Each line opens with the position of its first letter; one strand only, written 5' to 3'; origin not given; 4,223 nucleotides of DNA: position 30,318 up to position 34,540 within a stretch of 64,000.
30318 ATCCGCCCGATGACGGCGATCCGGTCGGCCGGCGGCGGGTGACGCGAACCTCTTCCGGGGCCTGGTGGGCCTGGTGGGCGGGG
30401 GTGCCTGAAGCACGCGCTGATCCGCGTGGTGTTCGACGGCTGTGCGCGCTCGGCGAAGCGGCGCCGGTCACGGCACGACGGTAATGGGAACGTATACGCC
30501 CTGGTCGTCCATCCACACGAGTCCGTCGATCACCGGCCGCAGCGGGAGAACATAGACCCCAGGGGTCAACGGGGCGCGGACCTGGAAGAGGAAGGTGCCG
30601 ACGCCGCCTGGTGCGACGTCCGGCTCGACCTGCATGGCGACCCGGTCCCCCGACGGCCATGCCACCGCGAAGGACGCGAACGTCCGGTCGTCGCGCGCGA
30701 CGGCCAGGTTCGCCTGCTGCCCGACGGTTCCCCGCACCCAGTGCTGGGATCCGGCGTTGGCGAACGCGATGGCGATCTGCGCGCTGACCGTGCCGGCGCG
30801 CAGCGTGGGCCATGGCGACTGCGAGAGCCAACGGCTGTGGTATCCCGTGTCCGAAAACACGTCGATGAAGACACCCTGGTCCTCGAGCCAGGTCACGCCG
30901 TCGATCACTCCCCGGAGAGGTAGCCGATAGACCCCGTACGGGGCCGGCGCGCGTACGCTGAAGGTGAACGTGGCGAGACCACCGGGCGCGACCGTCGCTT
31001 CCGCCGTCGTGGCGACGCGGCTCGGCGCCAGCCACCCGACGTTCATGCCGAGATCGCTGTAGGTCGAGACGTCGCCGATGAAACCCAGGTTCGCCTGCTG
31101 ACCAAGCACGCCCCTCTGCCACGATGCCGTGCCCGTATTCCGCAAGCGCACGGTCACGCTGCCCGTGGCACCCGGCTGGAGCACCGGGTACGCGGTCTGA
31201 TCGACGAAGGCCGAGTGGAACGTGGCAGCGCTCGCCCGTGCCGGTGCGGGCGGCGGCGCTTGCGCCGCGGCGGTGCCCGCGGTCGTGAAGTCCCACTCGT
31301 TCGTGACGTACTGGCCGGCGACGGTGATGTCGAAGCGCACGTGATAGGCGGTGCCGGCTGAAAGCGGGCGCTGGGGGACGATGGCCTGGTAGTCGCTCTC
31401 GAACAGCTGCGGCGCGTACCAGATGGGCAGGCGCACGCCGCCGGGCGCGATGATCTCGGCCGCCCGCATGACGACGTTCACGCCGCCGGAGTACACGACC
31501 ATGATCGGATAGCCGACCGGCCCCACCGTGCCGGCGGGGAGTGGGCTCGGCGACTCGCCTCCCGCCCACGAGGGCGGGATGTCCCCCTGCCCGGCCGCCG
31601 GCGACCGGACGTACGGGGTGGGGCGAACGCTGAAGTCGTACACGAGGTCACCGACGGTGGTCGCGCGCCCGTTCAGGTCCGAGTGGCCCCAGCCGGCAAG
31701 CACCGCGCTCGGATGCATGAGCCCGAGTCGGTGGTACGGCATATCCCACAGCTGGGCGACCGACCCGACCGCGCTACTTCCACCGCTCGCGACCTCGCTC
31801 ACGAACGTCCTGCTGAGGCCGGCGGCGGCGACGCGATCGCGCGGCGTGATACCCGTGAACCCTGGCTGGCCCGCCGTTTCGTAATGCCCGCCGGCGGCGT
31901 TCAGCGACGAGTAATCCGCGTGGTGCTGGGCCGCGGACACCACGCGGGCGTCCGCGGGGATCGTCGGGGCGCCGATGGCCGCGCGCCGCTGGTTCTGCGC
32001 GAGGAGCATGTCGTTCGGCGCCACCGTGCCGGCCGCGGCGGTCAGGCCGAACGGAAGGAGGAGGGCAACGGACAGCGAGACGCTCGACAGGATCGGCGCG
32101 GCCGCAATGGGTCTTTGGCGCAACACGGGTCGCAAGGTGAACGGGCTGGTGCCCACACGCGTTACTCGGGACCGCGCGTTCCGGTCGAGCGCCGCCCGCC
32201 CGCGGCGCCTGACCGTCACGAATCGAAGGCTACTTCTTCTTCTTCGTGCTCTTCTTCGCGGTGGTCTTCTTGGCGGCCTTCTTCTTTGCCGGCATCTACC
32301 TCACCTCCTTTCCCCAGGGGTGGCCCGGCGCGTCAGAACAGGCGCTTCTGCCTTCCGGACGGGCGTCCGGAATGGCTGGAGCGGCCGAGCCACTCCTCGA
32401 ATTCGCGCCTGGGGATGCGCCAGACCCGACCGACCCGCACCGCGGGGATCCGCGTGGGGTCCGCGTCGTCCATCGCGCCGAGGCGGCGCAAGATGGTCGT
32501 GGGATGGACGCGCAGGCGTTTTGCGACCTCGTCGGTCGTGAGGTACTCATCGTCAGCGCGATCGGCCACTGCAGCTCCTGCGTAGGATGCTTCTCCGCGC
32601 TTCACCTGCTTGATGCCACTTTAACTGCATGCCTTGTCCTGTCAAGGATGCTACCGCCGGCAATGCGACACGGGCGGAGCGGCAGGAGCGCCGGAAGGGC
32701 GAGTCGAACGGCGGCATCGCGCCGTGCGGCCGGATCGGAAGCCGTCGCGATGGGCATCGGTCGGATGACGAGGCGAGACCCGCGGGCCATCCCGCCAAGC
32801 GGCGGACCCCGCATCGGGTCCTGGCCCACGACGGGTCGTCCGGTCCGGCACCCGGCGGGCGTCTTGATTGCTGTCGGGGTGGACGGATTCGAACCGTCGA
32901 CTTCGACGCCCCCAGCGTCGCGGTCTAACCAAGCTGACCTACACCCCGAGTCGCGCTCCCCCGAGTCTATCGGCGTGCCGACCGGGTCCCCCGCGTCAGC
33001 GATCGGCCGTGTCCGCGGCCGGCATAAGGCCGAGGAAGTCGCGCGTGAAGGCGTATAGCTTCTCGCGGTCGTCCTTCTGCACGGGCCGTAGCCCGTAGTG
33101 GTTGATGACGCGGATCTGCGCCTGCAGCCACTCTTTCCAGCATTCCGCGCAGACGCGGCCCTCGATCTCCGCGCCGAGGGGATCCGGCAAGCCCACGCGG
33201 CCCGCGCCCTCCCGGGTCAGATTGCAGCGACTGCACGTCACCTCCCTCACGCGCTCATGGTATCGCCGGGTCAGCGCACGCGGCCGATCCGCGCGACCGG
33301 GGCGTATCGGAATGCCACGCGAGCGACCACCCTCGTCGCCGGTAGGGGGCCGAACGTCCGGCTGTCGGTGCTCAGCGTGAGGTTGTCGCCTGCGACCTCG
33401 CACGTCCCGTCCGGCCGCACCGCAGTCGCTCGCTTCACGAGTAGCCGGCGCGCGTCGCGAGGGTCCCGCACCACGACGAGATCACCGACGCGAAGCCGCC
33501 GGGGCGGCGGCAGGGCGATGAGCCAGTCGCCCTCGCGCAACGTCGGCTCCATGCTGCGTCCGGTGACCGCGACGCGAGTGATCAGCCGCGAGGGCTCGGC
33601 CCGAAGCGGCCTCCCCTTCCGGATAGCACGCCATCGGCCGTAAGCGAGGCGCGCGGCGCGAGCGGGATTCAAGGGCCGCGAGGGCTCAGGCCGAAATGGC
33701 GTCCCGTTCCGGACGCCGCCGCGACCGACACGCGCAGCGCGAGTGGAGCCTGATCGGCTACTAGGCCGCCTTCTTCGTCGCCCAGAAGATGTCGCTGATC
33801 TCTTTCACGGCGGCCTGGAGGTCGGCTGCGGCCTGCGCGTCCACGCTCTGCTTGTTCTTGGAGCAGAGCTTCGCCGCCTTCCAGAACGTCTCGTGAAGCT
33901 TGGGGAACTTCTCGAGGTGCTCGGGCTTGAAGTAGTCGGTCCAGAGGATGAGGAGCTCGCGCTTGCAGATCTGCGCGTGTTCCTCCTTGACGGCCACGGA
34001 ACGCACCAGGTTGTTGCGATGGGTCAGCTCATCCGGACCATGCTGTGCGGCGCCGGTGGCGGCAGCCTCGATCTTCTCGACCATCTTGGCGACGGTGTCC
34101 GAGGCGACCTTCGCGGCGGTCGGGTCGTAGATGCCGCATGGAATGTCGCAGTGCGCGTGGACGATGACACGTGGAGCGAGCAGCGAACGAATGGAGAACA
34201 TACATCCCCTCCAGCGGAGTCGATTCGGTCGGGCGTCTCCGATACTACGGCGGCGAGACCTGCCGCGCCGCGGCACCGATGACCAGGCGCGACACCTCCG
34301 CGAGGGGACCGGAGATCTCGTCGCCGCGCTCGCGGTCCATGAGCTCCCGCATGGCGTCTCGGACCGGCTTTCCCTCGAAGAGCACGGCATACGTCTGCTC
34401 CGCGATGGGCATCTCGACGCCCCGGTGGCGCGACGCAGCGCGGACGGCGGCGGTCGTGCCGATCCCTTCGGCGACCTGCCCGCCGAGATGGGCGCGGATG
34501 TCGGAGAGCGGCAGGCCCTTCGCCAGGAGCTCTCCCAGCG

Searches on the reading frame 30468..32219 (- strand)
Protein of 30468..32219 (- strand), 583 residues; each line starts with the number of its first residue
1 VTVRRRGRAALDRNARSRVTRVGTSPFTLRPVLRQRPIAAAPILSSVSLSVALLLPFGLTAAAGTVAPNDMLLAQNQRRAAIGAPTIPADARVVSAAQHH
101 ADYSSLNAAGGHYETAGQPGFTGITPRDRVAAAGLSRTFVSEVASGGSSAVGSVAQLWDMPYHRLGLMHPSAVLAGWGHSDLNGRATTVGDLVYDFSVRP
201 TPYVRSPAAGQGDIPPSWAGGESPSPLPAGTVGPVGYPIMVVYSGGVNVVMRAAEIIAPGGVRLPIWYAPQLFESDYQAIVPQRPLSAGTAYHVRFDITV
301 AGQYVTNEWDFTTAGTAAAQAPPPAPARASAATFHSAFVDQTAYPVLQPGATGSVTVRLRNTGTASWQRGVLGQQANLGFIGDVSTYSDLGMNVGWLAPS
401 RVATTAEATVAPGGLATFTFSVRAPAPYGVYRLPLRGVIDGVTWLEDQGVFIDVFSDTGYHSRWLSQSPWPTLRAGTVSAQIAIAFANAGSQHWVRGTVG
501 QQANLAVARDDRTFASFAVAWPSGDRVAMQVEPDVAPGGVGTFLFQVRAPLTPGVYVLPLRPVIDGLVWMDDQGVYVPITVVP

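Call 23: search_protein_families(library=pfam, proteins=[window:30468-32219:-], max_evalue=0.001)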
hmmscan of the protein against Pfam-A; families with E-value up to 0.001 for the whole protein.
window:30468-32219:- (583 aa): 2 families
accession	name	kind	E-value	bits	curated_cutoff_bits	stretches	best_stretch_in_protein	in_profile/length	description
PF00188.32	CAP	-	1.8e-06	29.2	21.1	1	74-181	3-104/117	Cysteine-rich secretory protein family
PF16158.11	N_BRCA1_IG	-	0.00011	23.1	28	0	346-431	7-84/108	Ig-like domain from next to BRCA1 gene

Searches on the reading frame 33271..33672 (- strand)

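Call 68: search_protein_families(library=pfam, proteins=[window:33271-33672:-], max_evalue=0.01)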
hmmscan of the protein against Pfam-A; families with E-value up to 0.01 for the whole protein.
window:33271-33672:- (133 aa): 3 families
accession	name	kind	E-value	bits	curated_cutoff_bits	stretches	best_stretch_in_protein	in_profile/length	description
PF10502.14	Peptidase_S26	-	1.2e-15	58.3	22.9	2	30-88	22-83/168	Signal peptidase, peptidase S26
PF00717.28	Peptidase_S24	-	5.6e-05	23.3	23.3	1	34-81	38-81/116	Peptidase S24-like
PF12852.13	Cupin_6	-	0.0068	16.6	26.7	1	46-123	41-119/183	Cupin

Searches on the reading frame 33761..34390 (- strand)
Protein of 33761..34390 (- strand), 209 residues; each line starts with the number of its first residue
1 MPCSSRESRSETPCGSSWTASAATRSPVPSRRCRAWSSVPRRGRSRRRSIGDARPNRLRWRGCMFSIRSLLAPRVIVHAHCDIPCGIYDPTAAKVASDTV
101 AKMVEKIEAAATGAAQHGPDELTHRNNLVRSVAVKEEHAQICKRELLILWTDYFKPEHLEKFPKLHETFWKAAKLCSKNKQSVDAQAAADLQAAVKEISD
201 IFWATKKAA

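Call 68: search_protein_families(library=pfam, proteins=[window:33761-34390:-], max_evalue=0.01)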
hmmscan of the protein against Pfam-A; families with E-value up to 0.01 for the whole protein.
window:33761-34390:- (209 aa): 1 family
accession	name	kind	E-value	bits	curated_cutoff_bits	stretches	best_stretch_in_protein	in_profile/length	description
PF09055.16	Sod_Ni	-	1.3e-46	158.7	25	1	77-206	3-127/127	Nickel-containing superoxide dismutase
